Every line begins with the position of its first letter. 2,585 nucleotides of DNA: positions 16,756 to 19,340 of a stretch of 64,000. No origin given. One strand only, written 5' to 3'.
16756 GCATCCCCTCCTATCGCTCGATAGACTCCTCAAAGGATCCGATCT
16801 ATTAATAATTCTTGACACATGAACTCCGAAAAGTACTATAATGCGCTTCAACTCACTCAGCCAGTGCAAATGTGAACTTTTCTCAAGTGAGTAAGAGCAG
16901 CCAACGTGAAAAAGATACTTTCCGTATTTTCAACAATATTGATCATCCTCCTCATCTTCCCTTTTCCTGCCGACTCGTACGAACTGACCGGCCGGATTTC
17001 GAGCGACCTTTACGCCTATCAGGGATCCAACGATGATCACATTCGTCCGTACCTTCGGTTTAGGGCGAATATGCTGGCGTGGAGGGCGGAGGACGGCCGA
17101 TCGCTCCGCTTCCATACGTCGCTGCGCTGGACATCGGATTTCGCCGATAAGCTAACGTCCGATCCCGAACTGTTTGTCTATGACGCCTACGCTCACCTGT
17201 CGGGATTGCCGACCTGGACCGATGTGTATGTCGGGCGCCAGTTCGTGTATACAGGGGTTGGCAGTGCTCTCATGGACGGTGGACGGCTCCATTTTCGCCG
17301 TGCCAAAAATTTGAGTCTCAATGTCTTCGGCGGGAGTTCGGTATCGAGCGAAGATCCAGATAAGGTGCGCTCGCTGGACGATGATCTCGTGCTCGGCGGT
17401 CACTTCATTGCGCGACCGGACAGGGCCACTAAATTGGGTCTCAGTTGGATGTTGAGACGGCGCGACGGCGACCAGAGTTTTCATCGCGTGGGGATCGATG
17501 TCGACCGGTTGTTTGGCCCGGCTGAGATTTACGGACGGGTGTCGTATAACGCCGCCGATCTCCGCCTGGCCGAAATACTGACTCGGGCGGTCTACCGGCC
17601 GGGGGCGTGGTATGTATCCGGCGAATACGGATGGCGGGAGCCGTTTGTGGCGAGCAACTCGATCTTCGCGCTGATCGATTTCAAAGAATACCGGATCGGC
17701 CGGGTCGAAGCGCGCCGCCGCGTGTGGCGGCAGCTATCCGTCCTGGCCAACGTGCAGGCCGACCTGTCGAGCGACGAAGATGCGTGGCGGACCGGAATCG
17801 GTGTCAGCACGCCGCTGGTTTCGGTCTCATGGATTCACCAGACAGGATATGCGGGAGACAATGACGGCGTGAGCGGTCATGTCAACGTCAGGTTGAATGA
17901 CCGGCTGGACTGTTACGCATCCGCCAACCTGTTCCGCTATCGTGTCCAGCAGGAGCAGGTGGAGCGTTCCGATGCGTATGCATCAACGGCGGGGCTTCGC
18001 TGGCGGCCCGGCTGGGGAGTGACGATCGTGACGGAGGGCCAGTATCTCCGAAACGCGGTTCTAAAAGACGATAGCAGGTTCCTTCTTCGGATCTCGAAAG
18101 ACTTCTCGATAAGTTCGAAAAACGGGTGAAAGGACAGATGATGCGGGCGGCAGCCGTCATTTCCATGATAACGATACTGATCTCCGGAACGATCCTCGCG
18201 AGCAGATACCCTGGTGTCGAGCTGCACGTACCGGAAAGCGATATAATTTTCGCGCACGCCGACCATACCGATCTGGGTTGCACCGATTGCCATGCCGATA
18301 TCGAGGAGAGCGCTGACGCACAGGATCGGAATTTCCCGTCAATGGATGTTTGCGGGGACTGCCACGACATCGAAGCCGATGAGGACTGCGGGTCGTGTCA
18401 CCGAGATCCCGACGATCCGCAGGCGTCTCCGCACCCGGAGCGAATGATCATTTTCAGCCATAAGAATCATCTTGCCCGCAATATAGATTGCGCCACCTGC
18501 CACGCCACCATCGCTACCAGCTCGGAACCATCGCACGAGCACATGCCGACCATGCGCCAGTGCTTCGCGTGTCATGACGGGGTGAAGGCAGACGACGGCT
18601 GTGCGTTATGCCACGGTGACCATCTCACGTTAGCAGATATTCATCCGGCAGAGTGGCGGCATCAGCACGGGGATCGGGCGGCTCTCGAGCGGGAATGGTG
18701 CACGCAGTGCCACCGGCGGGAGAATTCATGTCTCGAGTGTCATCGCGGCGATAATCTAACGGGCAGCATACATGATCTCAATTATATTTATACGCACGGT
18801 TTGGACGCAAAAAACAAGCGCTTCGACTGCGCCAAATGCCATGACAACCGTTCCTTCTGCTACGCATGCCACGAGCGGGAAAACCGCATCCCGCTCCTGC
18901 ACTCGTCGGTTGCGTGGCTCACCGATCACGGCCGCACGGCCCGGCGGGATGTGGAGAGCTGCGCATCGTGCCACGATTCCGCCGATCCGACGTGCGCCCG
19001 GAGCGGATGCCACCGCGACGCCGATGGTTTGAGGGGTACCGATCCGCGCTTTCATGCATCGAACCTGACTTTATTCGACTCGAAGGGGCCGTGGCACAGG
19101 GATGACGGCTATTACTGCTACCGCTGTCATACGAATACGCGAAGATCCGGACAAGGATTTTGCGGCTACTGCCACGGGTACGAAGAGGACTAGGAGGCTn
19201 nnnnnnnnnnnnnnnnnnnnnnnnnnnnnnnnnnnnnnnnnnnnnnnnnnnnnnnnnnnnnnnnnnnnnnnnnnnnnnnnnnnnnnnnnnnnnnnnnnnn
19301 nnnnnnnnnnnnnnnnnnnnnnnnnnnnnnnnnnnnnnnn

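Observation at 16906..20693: Porin-cytochrome-like operon: beta-barrel protein plus a 14-haem cytochrome plus a 13-haem lipoprotein cytochrome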

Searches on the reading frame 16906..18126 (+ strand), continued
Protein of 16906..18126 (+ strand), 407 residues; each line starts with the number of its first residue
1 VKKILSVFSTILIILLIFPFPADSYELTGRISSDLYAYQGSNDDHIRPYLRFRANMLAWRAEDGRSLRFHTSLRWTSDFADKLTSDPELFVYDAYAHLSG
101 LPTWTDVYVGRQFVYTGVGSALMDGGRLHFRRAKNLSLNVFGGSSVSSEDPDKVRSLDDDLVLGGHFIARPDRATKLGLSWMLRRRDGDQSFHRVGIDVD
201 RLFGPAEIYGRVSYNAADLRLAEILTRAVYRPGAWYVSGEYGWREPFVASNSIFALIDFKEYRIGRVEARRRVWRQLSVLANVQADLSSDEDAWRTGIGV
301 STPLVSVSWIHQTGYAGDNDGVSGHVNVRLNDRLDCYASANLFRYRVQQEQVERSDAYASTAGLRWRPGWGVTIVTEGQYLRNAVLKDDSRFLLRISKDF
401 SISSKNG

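Call 45: find_encoding_contigs(protein=P0375, flank=7000, max_places=1)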
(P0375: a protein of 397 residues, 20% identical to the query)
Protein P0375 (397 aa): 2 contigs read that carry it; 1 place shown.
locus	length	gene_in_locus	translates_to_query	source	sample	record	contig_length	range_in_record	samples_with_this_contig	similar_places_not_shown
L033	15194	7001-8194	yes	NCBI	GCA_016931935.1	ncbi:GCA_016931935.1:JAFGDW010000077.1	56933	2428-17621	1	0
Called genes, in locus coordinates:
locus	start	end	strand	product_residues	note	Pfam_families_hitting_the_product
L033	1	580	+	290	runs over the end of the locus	PF01656:CbiA, PF10609:ParA (faint), PF13614:AAA_31 (faint), PF12838:Fer4_7 (faint), PF13237:Fer4_10 (faint), PF00037:Fer4 (faint)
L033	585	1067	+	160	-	PF01980:TrmO_N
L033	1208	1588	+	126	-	PF02579:Nitro_FeMo-Co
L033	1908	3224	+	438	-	PF00989:PAS, PF08448:PAS_4, PF13426:PAS_9, PF00158:Sigma54_activat, PF14532:Sigma54_activ_2, PF07728:AAA_5 (weak), PF25601:AAA_lid_14, PF02954:HTH_8, +3 more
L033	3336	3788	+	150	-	PF14559:TPR_19 (weak)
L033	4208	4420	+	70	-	-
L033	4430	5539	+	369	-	PF14522:Cytochrome_C7 (faint), PF14537:Cytochrom_c3_2 (faint)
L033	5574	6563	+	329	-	PF00581:Rhodanese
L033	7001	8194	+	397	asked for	-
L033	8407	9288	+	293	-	PF02085:Cytochrom_CIII (faint), PF14522:Cytochrome_C7 (faint), PF14537:Cytochrom_c3_2 (faint), PF22113:Mtrc-MtrF_II-IV_dom (faint)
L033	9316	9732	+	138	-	-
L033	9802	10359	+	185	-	-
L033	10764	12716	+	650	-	PF14522:Cytochrome_C7 (faint), PF14537:Cytochrom_c3_2 (faint), PF02085:Cytochrom_CIII (faint), PF09699:Paired_CXXCH_1 (faint), PF01292:Ni_hydr_CYTB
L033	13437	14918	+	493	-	PF00672:HAMP, PF00512:HisKA, PF02518:HATPase_c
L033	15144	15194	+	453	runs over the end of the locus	PF00072:Response_reg, PF00158:Sigma54_activat, PF14532:Sigma54_activ_2, PF00004:AAA (weak), PF07724:AAA_2 (weak), PF25601:AAA_lid_14, PF02954:HTH_8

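Call 46: find_encoding_contigs(protein=P0362, flank=7000, max_places=1)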
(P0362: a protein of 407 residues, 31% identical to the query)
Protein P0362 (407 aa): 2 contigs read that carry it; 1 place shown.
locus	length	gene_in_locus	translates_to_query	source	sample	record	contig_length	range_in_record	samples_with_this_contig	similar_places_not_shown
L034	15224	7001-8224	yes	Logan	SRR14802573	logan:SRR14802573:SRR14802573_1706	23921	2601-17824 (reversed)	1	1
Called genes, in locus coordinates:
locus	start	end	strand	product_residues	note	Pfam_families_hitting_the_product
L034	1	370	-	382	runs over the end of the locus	PF14522:Cytochrome_C7 (faint), PF02085:Cytochrom_CIII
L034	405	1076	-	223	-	PF28260:DVU_0533 (weak), PF01597:GCV_H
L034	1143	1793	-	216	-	PF01597:GCV_H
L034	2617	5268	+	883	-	PF14522:Cytochrome_C7 (faint), PF22113:Mtrc-MtrF_II-IV_dom (faint), PF13435:Cytochrome_C554 (faint), PF09699:Paired_CXXCH_1, PF18962:Por_Secre_tail, PF13860:FlgD_ig (weak)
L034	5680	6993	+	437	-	PF14522:Cytochrome_C7 (faint)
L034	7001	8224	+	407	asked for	-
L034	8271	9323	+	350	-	PF02085:Cytochrom_CIII (faint), PF22113:Mtrc-MtrF_II-IV_dom (faint), PF14522:Cytochrome_C7 (weak)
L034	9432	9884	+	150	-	PF00355:Rieske, PF13806:Rieske_2 (weak)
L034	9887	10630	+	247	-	PF01292:Ni_hydr_CYTB (faint), PF00033:Cytochrome_B, PF13631:Cytochrom_B_N_2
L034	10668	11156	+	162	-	PF00032:Cytochrom_B_C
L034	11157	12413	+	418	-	PF09699:Paired_CXXCH_1 (faint), PF14522:Cytochrome_C7 (faint), PF22113:Mtrc-MtrF_II-IV_dom (faint), PF14537:Cytochrom_c3_2 (weak)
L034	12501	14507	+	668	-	PF03264:Cytochrom_NNT, PF14522:Cytochrome_C7 (faint), PF14537:Cytochrom_c3_2 (faint), PF22113:Mtrc-MtrF_II-IV_dom (faint), PF02085:Cytochrom_CIII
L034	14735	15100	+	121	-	PF03100:CcmE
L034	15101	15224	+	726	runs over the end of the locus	PF01578:Cytochrom_C_asm, PF16327:CcmF_C, PF05140:ResB (faint)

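Call 47: find_encoding_contigs(protein=P0361, flank=7000, max_places=1)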
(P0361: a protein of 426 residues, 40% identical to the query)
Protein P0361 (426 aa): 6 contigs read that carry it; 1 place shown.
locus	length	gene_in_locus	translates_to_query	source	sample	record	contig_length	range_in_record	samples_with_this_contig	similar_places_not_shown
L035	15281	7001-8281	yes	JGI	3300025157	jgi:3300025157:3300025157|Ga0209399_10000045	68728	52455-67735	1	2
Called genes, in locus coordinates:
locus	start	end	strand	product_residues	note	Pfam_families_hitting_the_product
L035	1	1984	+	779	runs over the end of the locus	PF00963:Cohesin (weak), PF13860:FlgD_ig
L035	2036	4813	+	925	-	PF22113:Mtrc-MtrF_II-IV_dom (faint), PF02335:Cytochrom_C552 (faint), PF09699:Paired_CXXCH_1 (faint), PF14522:Cytochrome_C7 (faint), PF14537:Cytochrom_c3_2 (faint), PF13860:FlgD_ig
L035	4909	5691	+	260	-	PF14256:YwiC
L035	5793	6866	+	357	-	PF04055:Radical_SAM, PF13186:SPASM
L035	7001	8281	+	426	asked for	-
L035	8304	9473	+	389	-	PF22113:Mtrc-MtrF_II-IV_dom (faint), PF14522:Cytochrome_C7 (weak), PF14537:Cytochrom_c3_2 (faint), PF14522:Cytochrome_C7 (weak)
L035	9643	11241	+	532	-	PF14522:Cytochrome_C7 (faint), PF14537:Cytochrom_c3_2 (faint), PF22113:Mtrc-MtrF_II-IV_dom (faint), PF09698:GSu_C4xC__C2xCH (weak)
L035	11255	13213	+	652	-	PF00684:DnaJ_CXXCXGXG (faint), PF02085:Cytochrom_CIII (faint), PF09699:Paired_CXXCH_1 (faint), PF14522:Cytochrome_C7 (faint), PF14537:Cytochrom_c3_2 (faint), PF01292:Ni_hydr_CYTB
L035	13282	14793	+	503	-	PF03264:Cytochrom_NNT (weak), PF14537:Cytochrom_c3_2 (faint)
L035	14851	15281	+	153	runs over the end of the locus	PF25471:TM_PetC (weak), PF00355:Rieske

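Call 76: find_encoding_contigs(protein=P0003, flank=10000, max_places=1)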
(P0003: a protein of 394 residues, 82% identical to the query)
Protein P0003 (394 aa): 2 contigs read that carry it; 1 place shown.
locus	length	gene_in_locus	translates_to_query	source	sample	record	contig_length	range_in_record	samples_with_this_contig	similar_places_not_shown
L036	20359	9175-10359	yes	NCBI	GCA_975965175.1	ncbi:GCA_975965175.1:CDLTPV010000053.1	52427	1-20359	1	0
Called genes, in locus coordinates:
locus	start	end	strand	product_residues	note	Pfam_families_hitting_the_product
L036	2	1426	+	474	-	?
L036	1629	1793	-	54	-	-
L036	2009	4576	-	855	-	PF07731:Cu-oxidase_2, PF18962:Por_Secre_tail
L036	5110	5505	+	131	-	PF00072:Response_reg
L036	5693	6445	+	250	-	PF00072:Response_reg, PF00165:HTH_AraC, PF12833:HTH_18, PF00165:HTH_AraC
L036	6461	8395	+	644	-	PF00989:PAS, PF08448:PAS_4, PF12860:PAS_7 (faint), PF13188:PAS_8 (weak), PF13426:PAS_9, PF08448:PAS_4 (weak), PF00512:HisKA, PF02518:HATPase_c, +2 more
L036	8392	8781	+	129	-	PF00072:Response_reg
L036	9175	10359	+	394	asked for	-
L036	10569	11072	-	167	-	-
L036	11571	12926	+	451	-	PF14522:Cytochrome_C7 (faint), PF09698:GSu_C4xC__C2xCH (weak)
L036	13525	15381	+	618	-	PF12796:Ank_2, PF00023:Ank (weak), PF13637:Ank_4, PF12796:Ank_2, PF13857:Ank_5, PF13637:Ank_4, PF12796:Ank_2, PF12796:Ank_2, +6 more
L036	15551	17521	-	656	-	PF04389:Peptidase_M28, PF13860:FlgD_ig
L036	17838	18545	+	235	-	-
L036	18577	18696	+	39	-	-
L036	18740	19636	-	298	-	PF00892:EamA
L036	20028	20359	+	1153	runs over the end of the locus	-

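Call 78: list_cluster_members(proteins=[P0002, P0003, P0089, P0105, P0027, P0051, P0064, P0362, P0366])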
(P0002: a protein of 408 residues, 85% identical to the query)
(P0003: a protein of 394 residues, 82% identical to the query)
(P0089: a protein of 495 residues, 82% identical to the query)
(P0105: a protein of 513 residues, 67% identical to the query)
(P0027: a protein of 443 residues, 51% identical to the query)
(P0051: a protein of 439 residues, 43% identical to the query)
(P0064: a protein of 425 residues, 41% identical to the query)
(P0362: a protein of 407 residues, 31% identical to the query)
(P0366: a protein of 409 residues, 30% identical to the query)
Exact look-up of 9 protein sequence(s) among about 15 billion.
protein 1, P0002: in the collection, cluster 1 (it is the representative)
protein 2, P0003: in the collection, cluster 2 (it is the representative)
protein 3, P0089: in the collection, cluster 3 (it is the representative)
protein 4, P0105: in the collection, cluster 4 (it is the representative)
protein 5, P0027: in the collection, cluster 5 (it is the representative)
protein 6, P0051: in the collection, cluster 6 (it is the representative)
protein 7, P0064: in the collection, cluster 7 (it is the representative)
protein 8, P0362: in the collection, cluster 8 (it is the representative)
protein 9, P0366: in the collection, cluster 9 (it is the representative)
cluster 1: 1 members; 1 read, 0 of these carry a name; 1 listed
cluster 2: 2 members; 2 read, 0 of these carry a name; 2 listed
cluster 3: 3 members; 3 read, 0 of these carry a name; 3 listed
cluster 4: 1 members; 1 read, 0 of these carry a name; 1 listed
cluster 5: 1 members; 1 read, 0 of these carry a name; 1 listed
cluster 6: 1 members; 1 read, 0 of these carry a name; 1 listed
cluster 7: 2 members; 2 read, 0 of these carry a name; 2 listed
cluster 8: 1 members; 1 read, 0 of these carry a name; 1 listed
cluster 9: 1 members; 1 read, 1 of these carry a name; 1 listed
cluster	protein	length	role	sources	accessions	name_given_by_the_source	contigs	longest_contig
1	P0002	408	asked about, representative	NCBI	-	-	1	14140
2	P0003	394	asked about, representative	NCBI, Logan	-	-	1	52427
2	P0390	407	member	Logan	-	-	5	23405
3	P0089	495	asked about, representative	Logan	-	-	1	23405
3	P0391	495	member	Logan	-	-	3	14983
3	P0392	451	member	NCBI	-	-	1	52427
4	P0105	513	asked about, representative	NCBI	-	-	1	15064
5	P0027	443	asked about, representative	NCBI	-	-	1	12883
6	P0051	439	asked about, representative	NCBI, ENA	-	-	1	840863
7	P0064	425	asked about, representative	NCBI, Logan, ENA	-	-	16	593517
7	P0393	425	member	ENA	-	-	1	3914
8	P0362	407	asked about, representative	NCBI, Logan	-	-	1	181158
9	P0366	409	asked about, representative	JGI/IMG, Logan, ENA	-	hypothetical protein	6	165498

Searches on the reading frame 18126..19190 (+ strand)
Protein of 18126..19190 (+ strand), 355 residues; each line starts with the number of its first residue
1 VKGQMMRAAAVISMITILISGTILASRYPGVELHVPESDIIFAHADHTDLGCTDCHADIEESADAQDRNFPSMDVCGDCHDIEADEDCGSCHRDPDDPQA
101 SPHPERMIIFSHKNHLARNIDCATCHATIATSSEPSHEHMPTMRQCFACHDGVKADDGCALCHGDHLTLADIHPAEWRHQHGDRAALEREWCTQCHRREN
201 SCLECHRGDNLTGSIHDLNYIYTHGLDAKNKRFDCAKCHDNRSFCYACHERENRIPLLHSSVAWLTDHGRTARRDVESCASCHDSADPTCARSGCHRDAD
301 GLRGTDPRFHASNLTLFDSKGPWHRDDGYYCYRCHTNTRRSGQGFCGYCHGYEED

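Call 4: search_protein_families(library=pfam, proteins=[window:18126-19190:+], max_evalue=1)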
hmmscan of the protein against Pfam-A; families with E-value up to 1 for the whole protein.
window:18126-19190:+ (355 aa): 4 families
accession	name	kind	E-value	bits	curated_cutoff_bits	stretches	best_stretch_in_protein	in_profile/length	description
PF14522.11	Cytochrome_C7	-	3.3e-16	59.3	24.8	2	109-196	2-66/67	Cytochrome c7 and related cytochrome c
PF22113.1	Mtrc-MtrF_II-IV_dom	-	3.1e-08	33.8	30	3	86-129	121-166/176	Outer membrane cytochrome MtrC/MtrF-like, domains II/IV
PF14537.11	Cytochrom_c3_2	-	1.1e-07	32.6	25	1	47-151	4-79/79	Cytochrome c3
PF02085.21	Cytochrom_CIII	-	3e-06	28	22.9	2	104-154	17-57/101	Class III cytochrome C family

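Call 5: search_protein_families(library=ncbifam, proteins=[window:18126-19190:+], max_evalue=1)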
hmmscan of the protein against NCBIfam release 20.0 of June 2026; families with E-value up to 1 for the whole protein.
window:18126-19190:+ (355 aa): 3 families
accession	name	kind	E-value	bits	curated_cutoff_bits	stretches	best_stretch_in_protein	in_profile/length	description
NF041781.1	mnquin_red_QrcA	equivalog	0.0015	18.2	180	1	40-96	108-162/174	menaquinone reductase multiheme cytochrome c subunit QrcA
NF043011.1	CytC7_Geobact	equivalog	0.0022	18.4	120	2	11-93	6-89/89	cytochrome c7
TIGR03153.1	cytochr_NrfH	equivalog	0.0044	17.1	134.2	1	104-153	88-136/138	cytochrome c nitrite reductase small subunit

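Call 38: search_solved_structures(query=window:18126-19190:+, max_evalue=1)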
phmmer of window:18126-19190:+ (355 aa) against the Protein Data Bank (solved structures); distinct sequences matched with E-value up to 1: 7.
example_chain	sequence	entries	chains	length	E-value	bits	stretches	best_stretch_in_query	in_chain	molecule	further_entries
6lod_A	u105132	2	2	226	1.1e-06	31.6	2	109-153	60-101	MULTIHEME_CYTC domain-containing protein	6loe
8k9e_A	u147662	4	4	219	0.00013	24.8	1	15-151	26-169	Cytochrome c7-like domain-containing protein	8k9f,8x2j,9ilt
6btm_A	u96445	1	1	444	0.002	20.9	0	104-153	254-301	Alternative Complex III subunit A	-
3bxu_A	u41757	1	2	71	0.002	20.8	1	108-163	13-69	Cytochrome c3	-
6f0k_A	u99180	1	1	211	0.057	16.1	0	110-157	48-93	Cytochrome c family protein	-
1ogy_B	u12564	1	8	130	0.17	14.5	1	198-258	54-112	DIHEME CYTOCHROME C NAPB MOLECULE: NITRATE REDUCTASE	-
3t6d_C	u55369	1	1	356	0.62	12.6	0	143-212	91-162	Photosynthetic reaction center cytochrome c subunit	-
